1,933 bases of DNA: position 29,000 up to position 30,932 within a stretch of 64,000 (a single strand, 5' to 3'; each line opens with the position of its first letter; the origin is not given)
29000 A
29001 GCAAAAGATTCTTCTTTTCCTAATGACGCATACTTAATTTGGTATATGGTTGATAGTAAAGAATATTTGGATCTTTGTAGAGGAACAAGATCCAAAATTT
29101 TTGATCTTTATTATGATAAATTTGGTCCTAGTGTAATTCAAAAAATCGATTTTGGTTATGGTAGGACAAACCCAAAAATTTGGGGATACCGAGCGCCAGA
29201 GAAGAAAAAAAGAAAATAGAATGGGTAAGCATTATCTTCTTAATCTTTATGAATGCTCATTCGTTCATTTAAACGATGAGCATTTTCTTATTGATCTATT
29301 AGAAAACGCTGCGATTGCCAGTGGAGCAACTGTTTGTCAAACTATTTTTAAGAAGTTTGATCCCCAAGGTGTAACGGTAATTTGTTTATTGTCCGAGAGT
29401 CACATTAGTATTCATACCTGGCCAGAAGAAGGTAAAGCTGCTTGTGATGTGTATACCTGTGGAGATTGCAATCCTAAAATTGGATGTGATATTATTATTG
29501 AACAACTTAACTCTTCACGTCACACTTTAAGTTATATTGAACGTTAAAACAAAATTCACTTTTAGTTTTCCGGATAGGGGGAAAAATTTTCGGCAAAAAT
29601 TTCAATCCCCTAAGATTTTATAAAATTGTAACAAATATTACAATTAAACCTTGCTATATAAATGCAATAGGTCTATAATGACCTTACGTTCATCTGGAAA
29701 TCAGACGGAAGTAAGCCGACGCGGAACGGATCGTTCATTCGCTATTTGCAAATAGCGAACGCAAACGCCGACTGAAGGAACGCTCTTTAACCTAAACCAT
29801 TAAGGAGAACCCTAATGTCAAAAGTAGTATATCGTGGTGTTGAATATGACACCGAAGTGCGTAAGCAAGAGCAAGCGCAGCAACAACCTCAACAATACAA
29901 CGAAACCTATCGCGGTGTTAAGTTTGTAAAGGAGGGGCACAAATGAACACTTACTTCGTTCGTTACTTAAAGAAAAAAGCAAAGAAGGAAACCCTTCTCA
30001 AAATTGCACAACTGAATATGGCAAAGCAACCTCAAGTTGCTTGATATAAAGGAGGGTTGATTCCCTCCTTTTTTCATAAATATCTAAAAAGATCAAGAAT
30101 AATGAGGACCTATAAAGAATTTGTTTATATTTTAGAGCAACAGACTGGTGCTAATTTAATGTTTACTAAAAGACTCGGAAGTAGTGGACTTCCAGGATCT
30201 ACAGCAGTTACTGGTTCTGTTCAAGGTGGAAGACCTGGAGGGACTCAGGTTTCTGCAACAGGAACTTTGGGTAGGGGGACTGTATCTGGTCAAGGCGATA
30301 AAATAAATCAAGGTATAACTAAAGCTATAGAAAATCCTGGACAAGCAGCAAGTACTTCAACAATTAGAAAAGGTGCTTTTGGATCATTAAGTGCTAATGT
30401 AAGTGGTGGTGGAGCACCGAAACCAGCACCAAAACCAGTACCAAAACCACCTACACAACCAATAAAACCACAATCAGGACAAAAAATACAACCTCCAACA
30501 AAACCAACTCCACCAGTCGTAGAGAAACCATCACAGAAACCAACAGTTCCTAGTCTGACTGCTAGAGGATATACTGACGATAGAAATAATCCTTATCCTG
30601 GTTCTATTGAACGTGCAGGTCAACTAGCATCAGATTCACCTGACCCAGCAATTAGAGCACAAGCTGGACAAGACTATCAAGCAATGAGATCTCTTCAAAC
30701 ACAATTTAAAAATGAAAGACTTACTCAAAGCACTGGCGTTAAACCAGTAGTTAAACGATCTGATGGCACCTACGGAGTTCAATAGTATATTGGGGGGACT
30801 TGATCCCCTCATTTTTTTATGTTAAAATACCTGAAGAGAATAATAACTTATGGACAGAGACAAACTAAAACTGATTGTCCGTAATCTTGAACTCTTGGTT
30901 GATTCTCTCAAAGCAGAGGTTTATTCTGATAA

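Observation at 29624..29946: Phage nitrogen-sensing unit: NtcA box, glutamine-riboswitch-like RNA and DUF4278 peptide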

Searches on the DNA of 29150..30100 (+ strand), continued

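Call 26: search_rna_families(sources=[L005, L008, L003], threshold=evalue, max_evalue=0.2, show_alignments=8)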
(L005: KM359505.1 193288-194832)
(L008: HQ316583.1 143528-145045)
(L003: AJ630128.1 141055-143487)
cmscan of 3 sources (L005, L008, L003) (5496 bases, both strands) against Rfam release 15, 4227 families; matches with E-value up to 0.2: 9.
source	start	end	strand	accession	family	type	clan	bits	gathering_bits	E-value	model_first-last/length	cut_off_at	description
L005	729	775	+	RF01739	Glutamine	Cis-reg; riboswitch;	-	35.4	35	5.1e-05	1-53/53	no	Glutamine riboswitch aptamer (glnA leader)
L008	1387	1491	+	RF01772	rnk_pseudo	Cis-reg; leader;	-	33.4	55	0.007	1-108/108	no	Pseudomonas rnk leader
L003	1305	1361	+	RF01739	Glutamine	Cis-reg; riboswitch;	-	33.3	35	0.00021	1-53/53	no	Glutamine riboswitch aptamer (glnA leader)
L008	763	815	+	RF01704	Glutamine-II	Cis-reg; riboswitch;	-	28.9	33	0.00037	1-60/60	no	Glutamine-II riboswitch aptamer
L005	680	733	+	RF01704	Glutamine-II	Cis-reg; riboswitch;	-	28.8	33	0.00038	1-60/60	no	Glutamine-II riboswitch aptamer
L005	941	1103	-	RF02053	STnc430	Gene; sRNA;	-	28.5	47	0.18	1-162/162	no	Enterobacterial sRNA STnc430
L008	764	812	+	RF01739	Glutamine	Cis-reg; riboswitch;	-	26.7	35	0.013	1-53/53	no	Glutamine riboswitch aptamer (glnA leader)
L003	1260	1309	+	RF01704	Glutamine-II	Cis-reg; riboswitch;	-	24.6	33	0.0062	1-60/60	no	Glutamine-II riboswitch aptamer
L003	1263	1303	+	RF01739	Glutamine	Cis-reg; riboswitch;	-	24.4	35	0.057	3-49/53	no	Glutamine riboswitch aptamer (glnA leader)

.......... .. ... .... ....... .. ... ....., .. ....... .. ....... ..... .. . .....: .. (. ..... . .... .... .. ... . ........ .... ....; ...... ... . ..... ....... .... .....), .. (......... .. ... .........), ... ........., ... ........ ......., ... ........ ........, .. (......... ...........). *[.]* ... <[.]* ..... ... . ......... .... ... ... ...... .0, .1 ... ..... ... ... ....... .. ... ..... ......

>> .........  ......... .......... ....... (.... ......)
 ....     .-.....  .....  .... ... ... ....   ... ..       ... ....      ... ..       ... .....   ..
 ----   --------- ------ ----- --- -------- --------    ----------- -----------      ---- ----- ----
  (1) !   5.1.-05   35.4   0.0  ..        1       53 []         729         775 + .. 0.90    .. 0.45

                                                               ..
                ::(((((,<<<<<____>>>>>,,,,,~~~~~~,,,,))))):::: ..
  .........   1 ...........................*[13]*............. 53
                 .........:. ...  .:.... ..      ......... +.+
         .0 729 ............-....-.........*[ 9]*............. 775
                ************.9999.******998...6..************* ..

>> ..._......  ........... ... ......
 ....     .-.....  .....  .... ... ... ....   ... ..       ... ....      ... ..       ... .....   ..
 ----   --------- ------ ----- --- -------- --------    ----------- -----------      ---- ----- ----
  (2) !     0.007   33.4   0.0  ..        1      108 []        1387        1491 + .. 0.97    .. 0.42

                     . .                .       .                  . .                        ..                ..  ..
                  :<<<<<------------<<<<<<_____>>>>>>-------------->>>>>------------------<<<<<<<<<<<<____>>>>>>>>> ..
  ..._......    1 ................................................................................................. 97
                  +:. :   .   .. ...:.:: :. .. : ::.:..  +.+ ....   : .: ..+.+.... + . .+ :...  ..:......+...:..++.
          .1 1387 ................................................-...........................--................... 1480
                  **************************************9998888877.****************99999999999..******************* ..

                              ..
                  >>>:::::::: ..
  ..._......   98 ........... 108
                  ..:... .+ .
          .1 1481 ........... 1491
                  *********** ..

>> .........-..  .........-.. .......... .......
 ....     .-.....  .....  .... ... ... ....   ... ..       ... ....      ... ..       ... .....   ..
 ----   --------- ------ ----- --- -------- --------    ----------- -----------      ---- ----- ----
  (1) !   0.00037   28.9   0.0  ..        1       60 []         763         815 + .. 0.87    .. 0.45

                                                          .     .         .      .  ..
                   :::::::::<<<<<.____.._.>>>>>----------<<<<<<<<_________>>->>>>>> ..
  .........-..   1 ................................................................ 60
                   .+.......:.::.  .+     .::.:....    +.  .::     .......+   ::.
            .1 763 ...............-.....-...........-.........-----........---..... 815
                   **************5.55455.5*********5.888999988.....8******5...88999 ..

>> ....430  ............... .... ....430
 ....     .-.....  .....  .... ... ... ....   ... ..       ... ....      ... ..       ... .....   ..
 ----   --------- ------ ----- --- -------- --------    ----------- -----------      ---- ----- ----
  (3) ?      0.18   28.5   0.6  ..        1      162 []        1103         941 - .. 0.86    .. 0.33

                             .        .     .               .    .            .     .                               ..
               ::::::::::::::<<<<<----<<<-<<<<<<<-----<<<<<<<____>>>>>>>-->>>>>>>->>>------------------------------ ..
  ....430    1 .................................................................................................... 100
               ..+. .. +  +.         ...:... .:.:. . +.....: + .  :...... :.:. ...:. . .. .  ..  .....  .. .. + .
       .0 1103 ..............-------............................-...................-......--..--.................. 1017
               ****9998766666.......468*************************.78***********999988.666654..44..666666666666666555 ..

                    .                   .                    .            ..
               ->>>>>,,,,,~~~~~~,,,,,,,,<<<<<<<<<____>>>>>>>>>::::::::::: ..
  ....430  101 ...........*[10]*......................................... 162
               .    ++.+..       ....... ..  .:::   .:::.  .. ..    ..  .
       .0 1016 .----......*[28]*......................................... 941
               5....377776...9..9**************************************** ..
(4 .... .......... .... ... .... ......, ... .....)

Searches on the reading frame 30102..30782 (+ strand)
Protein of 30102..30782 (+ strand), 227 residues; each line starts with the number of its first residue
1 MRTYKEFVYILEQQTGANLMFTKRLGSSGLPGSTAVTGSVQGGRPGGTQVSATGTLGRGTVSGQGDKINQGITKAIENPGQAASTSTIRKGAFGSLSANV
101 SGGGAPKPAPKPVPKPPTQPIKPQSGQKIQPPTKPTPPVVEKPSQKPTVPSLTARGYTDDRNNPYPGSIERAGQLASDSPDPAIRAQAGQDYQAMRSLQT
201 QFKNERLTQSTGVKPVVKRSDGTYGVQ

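Call 5: search_protein_families(library=pfam, proteins=[window:30102-30782:+], max_evalue=1)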
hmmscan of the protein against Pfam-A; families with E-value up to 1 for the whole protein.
window:30102-30782:+ (227 aa): 1 family
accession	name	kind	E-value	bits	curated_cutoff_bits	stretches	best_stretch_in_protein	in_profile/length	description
PF12374.13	Dmrt1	-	0.18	12.7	22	0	125-160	32-68/71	Double-sex mab3 related transcription factor 1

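Call 49: search_protein_families(library=phrogs, proteins=[window:30102-30782:+], max_evalue=0.01)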
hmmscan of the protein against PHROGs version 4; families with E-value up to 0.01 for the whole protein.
window:30102-30782:+ (227 aa): 0 families
